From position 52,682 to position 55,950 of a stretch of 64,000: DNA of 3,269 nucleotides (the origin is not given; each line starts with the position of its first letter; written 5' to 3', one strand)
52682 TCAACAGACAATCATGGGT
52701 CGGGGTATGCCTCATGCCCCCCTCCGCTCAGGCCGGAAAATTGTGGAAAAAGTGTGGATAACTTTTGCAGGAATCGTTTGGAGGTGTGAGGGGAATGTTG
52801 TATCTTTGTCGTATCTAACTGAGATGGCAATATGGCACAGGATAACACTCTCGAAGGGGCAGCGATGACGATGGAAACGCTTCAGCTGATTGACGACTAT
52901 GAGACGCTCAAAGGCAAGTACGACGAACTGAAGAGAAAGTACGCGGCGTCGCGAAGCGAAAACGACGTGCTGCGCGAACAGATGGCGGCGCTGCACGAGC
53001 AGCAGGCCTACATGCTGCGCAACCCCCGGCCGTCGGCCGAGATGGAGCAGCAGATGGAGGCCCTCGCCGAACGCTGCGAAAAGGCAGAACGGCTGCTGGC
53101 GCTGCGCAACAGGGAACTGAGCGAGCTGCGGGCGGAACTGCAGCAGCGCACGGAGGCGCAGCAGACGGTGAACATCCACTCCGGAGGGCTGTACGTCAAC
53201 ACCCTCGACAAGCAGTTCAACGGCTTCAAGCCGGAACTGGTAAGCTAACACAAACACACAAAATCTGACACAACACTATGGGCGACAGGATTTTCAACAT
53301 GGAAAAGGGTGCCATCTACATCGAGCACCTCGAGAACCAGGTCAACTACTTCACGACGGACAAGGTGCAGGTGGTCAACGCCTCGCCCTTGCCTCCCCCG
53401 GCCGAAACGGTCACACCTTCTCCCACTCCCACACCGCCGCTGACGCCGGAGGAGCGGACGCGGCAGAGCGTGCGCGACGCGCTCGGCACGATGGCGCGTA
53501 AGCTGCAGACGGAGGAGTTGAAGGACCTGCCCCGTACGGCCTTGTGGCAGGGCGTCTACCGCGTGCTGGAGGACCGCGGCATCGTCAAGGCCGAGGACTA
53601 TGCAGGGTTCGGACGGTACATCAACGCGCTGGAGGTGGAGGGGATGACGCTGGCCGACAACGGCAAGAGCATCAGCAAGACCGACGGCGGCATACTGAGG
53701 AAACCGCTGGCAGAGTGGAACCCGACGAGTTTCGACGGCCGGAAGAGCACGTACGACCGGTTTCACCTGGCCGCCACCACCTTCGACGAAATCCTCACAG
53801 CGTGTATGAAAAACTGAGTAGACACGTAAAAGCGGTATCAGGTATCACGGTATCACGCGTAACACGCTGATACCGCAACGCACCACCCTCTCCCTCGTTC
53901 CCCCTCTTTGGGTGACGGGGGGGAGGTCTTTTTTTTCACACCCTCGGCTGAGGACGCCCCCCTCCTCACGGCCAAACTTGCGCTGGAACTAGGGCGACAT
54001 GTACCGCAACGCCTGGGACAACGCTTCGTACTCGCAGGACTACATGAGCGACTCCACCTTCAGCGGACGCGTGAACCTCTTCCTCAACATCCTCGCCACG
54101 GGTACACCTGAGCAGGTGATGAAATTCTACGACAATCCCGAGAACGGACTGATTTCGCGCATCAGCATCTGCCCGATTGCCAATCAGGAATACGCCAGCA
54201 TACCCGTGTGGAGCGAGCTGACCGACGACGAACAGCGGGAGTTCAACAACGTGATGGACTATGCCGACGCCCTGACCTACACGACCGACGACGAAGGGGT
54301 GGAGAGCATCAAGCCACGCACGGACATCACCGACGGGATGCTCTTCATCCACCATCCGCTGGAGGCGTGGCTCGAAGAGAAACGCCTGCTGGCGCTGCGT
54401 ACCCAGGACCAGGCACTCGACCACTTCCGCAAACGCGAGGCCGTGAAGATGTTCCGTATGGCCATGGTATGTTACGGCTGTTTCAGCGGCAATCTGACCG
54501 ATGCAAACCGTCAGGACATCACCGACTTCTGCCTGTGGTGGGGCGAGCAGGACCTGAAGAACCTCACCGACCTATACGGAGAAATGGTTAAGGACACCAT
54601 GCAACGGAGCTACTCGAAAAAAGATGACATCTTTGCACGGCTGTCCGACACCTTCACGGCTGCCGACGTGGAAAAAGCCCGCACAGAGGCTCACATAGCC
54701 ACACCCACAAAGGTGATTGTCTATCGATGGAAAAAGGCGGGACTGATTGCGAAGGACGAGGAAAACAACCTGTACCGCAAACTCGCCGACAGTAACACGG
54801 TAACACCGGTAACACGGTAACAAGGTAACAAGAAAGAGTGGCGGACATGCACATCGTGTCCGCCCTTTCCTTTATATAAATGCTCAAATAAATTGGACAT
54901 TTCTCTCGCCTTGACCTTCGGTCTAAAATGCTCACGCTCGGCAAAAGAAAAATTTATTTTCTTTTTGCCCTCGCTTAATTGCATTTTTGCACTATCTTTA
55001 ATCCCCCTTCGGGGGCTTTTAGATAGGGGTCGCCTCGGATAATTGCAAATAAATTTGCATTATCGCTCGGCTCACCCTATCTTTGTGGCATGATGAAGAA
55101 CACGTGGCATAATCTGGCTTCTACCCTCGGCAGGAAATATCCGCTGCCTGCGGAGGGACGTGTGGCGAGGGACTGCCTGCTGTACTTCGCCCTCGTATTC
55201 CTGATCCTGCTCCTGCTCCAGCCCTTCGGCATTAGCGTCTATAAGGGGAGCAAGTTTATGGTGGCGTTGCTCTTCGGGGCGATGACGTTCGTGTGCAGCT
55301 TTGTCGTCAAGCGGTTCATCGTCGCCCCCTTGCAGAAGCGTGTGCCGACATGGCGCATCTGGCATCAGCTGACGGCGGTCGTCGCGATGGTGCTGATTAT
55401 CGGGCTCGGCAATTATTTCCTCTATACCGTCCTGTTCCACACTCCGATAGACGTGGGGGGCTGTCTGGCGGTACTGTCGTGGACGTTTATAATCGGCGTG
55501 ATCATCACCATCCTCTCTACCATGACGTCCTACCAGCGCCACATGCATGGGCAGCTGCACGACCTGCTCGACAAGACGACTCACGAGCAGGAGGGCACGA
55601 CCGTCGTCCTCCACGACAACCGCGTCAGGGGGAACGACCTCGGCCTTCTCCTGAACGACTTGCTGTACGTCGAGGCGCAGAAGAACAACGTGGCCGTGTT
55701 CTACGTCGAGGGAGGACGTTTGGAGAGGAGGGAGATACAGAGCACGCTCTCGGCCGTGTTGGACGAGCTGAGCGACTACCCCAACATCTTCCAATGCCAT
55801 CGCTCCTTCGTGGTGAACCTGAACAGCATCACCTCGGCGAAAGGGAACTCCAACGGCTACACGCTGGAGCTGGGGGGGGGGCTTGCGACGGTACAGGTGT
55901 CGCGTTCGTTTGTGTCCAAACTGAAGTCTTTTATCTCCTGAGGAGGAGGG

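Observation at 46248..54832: Five (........)n octamer arrays confined to, and partitioning, the accessory segment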

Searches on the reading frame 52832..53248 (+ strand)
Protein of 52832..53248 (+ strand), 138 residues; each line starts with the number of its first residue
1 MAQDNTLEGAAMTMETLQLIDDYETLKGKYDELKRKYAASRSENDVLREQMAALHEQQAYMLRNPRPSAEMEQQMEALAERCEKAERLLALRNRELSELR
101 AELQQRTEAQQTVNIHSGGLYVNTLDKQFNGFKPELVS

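Call 10: search_protein_families(library=pfam, proteins=[window:52832-53248:+], max_evalue=0.01)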
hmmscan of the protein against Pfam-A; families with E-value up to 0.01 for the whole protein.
window:52832-53248:+ (138 aa): 5 families
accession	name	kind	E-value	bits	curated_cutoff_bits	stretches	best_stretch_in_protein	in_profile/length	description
PF02183.23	HALZ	-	2.4e-05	24.8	28.1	1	21-57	5-41/43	Homeobox associated leucine zipper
PF06005.17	ZapB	-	5e-05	24.1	31.5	1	18-59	15-56/71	Cell division protein ZapB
PF24319.2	DUF7491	-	0.00024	21.7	30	0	70-112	11-53/90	Coiled-coil region of unknown function (DUF7491)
PF09418.16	DUF2009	-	0.0038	16.8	25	1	23-93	175-245/455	Non-canonical E2 ubiquitin-conjugating enzyme, DUF2009 family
PF16454.10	PI3K_P85_iSH2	-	0.0063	16.6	31.5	0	15-137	18-133/161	Phosphatidylinositol 3-kinase regulatory subunit P85 inter-SH2 domain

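Call 62: search_protein_families(library=pfam, proteins=[window:52832-53248:+], max_evalue=1)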
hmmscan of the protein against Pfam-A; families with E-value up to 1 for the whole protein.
window:52832-53248:+ (138 aa): 24 families
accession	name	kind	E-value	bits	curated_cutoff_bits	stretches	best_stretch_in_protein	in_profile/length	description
PF02183.23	HALZ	-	2.4e-05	24.8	28.1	1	21-57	5-41/43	Homeobox associated leucine zipper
PF06005.17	ZapB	-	5e-05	24.1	31.5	1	18-59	15-56/71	Cell division protein ZapB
PF24319.2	DUF7491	-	0.00024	21.7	30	2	70-112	11-53/90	Coiled-coil region of unknown function (DUF7491)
PF09418.16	DUF2009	-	0.0038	16.8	25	1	23-93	175-245/455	Non-canonical E2 ubiquitin-conjugating enzyme, DUF2009 family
PF16454.10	PI3K_P85_iSH2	-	0.0063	16.6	31.5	1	15-137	18-133/161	Phosphatidylinositol 3-kinase regulatory subunit P85 inter-SH2 domain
PF09762.14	CCDC93_CC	-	0.014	14.9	30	1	19-103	209-289/429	CCDC93 coiled-coil domain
PF06419.17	COG6_N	-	0.021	15.4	27.4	1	11-59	36-85/114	Conserved oligomeric complex COG6, N-terminal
PF01166.23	TSC22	-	0.028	15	30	1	23-52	16-50/57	TSC-22/dip/bun family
PF06785.16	UPF0242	-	0.047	14.2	33.5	1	28-111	56-129/194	Uncharacterised protein family (UPF0242) N-terminus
PF07407.17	Seadorna_VP6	-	0.063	12.8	27.2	1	24-109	5-91/399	Seadornavirus VP6 protein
PF04504.20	GeBP-like_DBD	-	0.071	14.3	29.5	1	24-62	50-88/94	Glabrous-enhancer-binding protein-like family, DBD domain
PF01496.24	V_ATPase_I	-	0.071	11.5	30.7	1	24-114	19-110/815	V-type ATPase 116kDa subunit family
PF06810.17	Phage_scaffold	-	0.13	12.6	35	1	5-46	48-90/170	Phage capsid assembly scaffolding protein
PF16516.10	CC2-LZ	-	0.17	12.7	35.3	1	72-114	13-55/100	Leucine zipper of domain CC2 of NEMO, NF-kappa-B essential modulator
PF02601.20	Exonuc_VII_L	-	0.18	11.7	35.9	1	26-111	145-229/315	Exonuclease VII, large subunit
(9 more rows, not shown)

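Call 83: search_protein_families(library=padloc, proteins=[window:52832-53248:+], max_evalue=0.001)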
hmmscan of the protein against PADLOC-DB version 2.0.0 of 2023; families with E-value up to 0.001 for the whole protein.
window:52832-53248:+ (138 aa): 1 family
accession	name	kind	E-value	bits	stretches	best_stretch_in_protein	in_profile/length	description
PDLC00518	JetC1|JetC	-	0.00065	15.6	1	12-132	701-819/1112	DUF3584 domain; MukB-like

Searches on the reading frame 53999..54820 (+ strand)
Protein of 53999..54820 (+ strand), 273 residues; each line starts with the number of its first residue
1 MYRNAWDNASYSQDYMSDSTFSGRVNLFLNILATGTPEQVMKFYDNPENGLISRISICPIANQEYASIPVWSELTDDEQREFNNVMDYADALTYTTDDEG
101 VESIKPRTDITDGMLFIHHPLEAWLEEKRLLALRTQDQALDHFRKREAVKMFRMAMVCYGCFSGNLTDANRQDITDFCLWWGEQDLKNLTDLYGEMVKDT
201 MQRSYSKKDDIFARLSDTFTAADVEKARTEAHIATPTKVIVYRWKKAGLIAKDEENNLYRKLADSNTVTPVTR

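Call 10: search_protein_families(library=pfam, proteins=[window:53999-54820:+], max_evalue=0.01)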
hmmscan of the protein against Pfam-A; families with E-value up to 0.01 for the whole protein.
window:53999-54820:+ (273 aa): 0 families

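Call 84: predict_structure(alignment_id=A2)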
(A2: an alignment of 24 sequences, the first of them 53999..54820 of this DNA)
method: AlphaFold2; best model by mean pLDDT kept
length: 273 residues; sequences in the alignment: 24
mean_pLDDT: 75.6   pTM: 0.62
mean pLDDT of the five models: 75.6, 75.2, 75.2, 74.2, 73.4
residues with pLDDT >= 90: 62; 70-90: 143; 50-70: 24; < 50: 44
segments of 3 or more residues with pLDDT < 50: 1-29, 201-207, 266-273
pLDDT, mean of each block of 10 residues (from residue 1): 28 38 41 63 74 75 67 88 86 85 80 90 94 84 90 90 91 96 91 74 49 86 88 82 83 86 54 30
secondary structure, 60 per line:
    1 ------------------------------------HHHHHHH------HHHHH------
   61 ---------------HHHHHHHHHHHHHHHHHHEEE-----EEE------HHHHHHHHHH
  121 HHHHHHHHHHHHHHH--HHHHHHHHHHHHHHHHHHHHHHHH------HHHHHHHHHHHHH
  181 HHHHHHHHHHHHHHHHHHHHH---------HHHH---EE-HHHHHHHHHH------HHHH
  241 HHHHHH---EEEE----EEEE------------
elements in order: H37-43 H50-54 H76-93 E94-96 E102-104 H111-135 H138-161 H168-201 H211-214 H221-230 H237-246 E250-253 E258-261

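Call 86: fold_search(model_id=the predicted structure, library=pdb)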
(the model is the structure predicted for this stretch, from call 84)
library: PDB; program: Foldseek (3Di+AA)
matches with E <= 10: 343; with E <= 0.001: 0
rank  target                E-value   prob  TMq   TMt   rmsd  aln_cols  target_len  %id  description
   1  7q93_B                1.1e-01  0.47  0.17  0.17  17.0       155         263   14  Crystal Structure of Agrobacterium tumefaciens NADQ, NAD complex. (released 2022-11-23)
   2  6xar_A                1.8e-01  0.14  0.14  0.13  17.4       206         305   10  Structure of CBL tyrosine kinase binding domain (TKBD) with C-terminal tail of Src-like kinase protein 2 (SLAP2) (released 2021-03-03)
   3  8s09_5                2.3e-01  0.21  0.17  0.08  21.2       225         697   13  H. sapiens MCM2-7 double hexamer bound to double stranded DNA (released 2024-10-02)
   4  9qo0_C                3.4e-01  0.14  0.16  0.13  18.2       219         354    9  Pre-activated 9-subunit COP9 signalosome and neddylated SCF (Skp1-Skp2-Cks1) complex structure (released 2026-02-18)
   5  1qdb_A                4.2e-01  0.15  0.16  0.11  15.7       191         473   13  CYTOCHROME C NITRITE REDUCTASE (released 1999-08-18)
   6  8d0b_B                4.6e-01  0.12  0.16  0.13  28.3       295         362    9  Human CST-DNA polymerase alpha/primase preinitiation complex bound to 4xTEL-foldback template (released 2022-06-22)
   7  4d10_C                5.1e-01  0.13  0.16  0.11  17.3       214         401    8  Crystal structure of the COP9 signalosome (released 2014-07-23)
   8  9qo4_C                5.4e-01  0.13  0.16  0.11  18.6       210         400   11  Dissociation-state-3 of 9-subunit CSN and SCF (SKP1-SKP2-CKS1) complex (released 2026-02-04)
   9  4rgl                  6.0e-01  0.11  0.15  0.13  20.8       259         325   14  Crystal structure of a Fic family protein (Dde_2494) from Desulfovibrio desulfuricans G20 at 2.70 A resolution (released 2014-10-29)
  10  5ln3_S                7.0e-01  0.16  0.14  0.11  15.7       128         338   13  The human 26S Proteasome at 6.8 Ang. (released 2017-03-22)
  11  8s0e_C                7.4e-01  0.10  0.15  0.08  20.4       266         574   10  H. sapiens OCCM bound to double stranded DNA (released 2024-10-02)
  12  8h38_C                7.8e-01  0.11  0.15  0.11  17.2       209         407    9  Cryo-EM Structure of the KBTBD2-CRL3~N8-CSN(mutate) complex (released 2023-10-11)
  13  3fki_D                7.8e-01  0.09  0.13  0.19  20.1       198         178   10  12-Subunit RNA Polymerase II Refined with Zn-SAD data (released 2009-03-10)
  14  9e81_D                8.7e-01  0.14  0.20  0.20  17.0       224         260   10  Cryo-EM structure of COP9 signalosome in complex with CSN5i-3 (released 2025-12-03)
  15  9efq_C                8.7e-01  0.11  0.16  0.11  18.1       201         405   11  Cryo-EM structure of COP9 signalosome precatalytic state with neddylated cullin-2 (released 2025-12-03)
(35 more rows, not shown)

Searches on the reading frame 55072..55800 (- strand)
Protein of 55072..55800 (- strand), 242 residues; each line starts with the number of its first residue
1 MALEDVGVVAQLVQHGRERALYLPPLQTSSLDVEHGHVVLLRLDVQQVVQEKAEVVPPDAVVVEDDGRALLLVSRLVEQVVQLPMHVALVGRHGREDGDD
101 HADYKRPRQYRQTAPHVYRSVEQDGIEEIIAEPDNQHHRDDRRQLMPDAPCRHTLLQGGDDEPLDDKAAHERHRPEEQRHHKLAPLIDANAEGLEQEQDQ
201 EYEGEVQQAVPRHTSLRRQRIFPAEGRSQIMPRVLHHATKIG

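Call 11: search_protein_families(library=pfam, proteins=[window:55072-55800:-], max_evalue=0.01)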
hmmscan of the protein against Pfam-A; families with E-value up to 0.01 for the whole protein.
window:55072-55800:- (242 aa): 1 family
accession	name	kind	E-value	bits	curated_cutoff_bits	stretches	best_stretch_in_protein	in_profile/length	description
PF13377.12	Peripla_BP_3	-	0.0023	18.5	26.5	1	16-91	37-109/167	Periplasmic binding protein-like domain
